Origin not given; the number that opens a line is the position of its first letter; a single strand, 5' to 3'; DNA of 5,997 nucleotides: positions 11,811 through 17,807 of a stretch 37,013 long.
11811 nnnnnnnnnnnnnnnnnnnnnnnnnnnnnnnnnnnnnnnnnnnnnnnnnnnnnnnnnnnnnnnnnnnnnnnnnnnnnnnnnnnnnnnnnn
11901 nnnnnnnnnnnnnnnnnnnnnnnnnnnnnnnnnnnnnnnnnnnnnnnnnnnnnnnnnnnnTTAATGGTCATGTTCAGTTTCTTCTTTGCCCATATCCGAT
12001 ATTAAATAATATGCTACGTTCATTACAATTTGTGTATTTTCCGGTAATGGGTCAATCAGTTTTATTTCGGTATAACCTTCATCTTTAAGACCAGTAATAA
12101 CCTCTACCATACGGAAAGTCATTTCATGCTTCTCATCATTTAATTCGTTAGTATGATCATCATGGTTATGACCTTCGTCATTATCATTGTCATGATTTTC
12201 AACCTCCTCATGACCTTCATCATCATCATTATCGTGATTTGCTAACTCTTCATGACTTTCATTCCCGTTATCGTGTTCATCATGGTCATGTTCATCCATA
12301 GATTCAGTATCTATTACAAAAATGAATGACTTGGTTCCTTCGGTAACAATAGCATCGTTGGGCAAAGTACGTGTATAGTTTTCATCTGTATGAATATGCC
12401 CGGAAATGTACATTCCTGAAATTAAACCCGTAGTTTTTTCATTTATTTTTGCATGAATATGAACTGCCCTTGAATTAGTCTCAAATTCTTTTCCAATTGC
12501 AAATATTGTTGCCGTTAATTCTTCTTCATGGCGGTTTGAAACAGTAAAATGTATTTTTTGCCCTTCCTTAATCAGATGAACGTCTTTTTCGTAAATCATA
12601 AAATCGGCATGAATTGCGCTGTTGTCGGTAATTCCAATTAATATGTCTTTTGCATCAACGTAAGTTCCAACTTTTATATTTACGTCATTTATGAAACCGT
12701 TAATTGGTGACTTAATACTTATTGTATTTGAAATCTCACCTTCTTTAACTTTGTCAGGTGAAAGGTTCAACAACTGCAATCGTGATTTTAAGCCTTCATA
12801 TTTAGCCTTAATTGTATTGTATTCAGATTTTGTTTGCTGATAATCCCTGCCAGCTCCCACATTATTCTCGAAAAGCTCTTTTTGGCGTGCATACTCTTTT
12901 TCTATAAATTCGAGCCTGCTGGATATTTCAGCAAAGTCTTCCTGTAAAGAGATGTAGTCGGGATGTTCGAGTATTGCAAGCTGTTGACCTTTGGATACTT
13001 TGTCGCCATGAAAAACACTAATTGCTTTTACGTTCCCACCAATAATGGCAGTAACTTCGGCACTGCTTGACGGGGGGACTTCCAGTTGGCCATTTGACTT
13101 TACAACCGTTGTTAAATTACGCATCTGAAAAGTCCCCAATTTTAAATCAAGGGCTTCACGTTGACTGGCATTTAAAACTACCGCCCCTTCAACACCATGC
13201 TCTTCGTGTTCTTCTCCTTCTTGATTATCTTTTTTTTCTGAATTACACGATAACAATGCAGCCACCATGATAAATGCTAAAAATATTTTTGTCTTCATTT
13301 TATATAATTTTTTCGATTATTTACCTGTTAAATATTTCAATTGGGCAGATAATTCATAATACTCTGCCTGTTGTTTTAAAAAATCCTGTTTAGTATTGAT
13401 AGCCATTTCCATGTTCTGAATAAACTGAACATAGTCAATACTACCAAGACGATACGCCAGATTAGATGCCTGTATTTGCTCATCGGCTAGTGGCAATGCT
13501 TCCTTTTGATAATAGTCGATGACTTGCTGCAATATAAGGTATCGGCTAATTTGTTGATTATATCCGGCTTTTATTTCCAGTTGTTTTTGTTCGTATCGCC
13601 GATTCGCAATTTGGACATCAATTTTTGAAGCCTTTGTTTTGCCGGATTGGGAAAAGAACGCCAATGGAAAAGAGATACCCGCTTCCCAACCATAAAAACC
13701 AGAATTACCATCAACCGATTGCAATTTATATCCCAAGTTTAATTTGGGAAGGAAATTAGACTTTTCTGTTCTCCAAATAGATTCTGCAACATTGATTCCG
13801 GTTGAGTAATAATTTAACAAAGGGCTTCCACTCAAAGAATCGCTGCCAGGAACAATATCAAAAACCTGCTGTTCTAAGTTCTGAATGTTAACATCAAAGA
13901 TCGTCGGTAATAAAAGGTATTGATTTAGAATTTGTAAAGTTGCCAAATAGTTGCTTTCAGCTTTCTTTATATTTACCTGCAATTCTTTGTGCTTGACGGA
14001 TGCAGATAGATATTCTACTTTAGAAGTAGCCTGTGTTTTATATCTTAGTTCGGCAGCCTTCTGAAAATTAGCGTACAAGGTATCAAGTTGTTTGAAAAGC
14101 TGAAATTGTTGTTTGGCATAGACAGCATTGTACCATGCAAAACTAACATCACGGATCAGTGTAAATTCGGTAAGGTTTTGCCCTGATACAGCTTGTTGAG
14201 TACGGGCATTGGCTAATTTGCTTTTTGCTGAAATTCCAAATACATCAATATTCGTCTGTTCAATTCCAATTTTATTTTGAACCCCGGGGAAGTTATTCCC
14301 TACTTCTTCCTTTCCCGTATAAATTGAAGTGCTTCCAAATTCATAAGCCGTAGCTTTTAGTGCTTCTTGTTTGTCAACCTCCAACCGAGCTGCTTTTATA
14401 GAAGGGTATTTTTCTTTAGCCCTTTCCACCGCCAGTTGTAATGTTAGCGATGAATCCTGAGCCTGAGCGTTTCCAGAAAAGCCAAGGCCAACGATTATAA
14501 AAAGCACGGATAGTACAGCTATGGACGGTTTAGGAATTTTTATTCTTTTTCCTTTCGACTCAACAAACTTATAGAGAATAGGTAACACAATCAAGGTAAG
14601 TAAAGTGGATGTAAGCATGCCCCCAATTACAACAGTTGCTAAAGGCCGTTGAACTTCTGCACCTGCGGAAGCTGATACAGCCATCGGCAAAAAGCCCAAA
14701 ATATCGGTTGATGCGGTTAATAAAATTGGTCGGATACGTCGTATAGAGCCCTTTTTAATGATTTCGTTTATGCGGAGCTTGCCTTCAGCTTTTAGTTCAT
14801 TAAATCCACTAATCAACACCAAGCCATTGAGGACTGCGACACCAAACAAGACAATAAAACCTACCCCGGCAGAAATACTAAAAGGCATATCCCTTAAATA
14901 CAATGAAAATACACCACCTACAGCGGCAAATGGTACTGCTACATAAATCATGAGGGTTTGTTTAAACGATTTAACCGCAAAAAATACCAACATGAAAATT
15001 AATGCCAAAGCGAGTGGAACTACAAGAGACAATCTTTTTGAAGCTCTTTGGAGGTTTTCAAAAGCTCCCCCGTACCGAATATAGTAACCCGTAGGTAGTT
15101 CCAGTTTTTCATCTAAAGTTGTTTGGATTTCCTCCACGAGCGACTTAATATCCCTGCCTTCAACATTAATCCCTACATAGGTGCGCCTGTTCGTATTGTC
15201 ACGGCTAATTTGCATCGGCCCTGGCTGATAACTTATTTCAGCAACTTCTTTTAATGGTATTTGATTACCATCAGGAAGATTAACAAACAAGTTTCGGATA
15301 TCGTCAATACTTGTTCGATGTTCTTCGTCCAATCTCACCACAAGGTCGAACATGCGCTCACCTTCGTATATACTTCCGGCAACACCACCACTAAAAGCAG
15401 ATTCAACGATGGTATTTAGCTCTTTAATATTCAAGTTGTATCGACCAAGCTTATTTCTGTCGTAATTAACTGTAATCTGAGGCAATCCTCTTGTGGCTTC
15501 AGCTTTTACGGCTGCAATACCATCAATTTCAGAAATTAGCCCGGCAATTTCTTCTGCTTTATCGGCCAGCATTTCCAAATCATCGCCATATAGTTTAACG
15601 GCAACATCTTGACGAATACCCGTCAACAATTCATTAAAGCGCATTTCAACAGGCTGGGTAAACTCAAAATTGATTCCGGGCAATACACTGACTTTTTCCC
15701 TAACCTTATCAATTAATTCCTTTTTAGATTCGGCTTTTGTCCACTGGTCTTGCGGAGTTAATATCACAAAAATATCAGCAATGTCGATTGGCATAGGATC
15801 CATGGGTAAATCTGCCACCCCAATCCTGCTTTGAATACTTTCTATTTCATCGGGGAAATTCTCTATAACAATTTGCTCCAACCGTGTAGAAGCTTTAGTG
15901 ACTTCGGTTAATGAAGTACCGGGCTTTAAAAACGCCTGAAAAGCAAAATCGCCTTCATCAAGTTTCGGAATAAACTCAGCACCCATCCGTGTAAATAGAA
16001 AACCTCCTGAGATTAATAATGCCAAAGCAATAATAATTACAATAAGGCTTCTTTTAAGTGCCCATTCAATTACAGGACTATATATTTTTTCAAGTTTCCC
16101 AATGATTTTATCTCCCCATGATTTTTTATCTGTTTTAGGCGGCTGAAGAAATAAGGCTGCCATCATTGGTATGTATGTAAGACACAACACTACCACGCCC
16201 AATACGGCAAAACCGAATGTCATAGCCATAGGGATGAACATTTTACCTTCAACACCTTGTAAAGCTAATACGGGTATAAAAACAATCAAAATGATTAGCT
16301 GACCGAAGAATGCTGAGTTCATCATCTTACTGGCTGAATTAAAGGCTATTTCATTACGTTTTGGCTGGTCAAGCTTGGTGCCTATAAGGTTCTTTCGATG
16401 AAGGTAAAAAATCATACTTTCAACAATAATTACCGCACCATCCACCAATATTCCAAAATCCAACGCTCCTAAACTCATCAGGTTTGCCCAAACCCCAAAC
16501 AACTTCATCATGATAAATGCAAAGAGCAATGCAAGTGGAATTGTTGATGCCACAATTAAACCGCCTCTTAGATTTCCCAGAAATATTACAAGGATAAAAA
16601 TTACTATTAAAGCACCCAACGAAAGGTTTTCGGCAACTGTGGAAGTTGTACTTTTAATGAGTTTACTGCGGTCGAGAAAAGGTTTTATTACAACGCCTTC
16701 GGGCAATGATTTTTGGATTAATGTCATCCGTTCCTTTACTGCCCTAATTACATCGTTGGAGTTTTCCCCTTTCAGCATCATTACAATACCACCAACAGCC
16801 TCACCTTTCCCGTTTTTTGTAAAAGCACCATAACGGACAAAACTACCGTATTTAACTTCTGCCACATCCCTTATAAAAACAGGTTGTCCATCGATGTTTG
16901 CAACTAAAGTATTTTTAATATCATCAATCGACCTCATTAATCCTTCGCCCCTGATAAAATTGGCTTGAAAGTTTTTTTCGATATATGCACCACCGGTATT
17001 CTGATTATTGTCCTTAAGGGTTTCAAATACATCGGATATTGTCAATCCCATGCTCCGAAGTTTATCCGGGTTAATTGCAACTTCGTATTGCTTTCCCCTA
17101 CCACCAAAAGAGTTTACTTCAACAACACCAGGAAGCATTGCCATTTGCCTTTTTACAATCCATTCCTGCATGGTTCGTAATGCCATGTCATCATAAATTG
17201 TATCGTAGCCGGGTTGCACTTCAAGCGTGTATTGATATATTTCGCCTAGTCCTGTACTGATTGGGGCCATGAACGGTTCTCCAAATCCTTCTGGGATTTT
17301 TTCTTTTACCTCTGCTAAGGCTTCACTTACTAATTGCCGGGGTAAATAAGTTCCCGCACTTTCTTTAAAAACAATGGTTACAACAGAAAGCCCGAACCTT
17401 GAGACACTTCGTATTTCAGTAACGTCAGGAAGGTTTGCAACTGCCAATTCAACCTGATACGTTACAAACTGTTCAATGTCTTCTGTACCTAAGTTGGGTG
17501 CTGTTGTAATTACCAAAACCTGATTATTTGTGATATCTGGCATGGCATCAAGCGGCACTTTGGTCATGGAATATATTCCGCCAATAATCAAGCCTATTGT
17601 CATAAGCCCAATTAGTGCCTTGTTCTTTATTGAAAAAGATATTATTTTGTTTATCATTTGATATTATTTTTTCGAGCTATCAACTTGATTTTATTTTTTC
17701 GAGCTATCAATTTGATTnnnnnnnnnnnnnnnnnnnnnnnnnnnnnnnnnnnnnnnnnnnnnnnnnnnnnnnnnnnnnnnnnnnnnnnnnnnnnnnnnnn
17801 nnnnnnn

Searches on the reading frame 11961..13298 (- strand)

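Call 8: search_protein_families(library=pfam, proteins=[window:11961-13298:-], max_evalue=0.001)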
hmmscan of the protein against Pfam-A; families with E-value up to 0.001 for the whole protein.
window:11961-13298:- (445 aa): 4 families
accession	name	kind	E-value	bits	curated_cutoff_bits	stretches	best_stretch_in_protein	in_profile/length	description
PF16576.10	HlyD_D23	-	8.9e-30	104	30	1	62-297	2-213/214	Barrel-sandwich domain of CusB or HlyD membrane-fusion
PF13437.12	HlyD_3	-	2.3e-16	60.9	22.2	1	195-288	2-96/106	HlyD family secretion protein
PF00364.28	Biotin_lipoyl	-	5.3e-05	23.4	22.1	0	88-111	15-37/73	Biotin-requiring enzyme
PF13533.13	Biotin_lipoyl_2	-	7.1e-05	23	29.8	0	81-111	2-32/32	Biotin-lipoyl like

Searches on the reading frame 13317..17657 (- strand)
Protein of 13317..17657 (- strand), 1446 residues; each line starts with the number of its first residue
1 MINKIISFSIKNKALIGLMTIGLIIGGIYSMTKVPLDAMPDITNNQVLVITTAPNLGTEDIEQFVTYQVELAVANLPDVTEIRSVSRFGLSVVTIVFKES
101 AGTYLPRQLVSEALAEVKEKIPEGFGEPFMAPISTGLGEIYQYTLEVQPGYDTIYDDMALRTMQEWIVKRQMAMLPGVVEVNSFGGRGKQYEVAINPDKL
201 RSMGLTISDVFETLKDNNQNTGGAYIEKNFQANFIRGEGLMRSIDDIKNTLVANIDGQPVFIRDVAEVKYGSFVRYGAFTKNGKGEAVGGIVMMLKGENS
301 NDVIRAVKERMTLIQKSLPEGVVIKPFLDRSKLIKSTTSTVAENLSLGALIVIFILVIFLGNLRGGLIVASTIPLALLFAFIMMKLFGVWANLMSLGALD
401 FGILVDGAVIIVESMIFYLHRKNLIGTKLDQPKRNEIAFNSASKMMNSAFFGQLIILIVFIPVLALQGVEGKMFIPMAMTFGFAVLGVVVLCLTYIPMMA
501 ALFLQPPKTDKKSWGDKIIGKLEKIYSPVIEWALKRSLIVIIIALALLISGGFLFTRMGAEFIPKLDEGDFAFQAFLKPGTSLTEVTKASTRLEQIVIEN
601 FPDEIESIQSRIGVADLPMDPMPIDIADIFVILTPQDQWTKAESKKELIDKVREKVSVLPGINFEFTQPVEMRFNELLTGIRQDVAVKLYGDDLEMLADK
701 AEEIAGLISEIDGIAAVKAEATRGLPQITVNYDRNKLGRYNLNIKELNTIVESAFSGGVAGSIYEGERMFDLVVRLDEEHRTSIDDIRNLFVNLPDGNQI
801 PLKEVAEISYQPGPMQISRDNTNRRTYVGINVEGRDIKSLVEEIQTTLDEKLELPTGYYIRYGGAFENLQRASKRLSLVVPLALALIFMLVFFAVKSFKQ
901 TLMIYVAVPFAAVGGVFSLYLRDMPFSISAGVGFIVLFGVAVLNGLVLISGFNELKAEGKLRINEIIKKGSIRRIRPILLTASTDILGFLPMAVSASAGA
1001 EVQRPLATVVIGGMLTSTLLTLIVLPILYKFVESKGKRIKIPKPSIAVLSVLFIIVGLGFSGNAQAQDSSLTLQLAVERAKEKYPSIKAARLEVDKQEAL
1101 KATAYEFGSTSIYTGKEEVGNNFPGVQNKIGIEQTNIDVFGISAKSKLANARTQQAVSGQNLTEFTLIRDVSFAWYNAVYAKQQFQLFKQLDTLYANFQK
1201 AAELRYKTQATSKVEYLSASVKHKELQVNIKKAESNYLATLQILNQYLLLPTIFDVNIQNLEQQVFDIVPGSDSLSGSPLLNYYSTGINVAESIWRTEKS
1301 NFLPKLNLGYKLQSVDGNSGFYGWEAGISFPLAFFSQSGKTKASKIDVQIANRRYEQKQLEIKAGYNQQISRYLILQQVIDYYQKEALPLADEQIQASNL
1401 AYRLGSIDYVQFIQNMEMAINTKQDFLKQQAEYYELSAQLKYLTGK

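Call 8: search_protein_families(library=pfam, proteins=[window:13317-17657:-], max_evalue=0.001)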
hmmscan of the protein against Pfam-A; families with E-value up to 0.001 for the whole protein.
window:13317-17657:- (1446 aa): 2 families
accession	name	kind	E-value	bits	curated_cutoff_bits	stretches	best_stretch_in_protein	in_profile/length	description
PF00873.25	ACR_tran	-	2.1e-272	906.8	28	1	5-1032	1-1020/1021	AcrB/AcrD/AcrF family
PF02321.23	OEP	-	4e-30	105.5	22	2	1296-1445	30-187/187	Outer membrane efflux protein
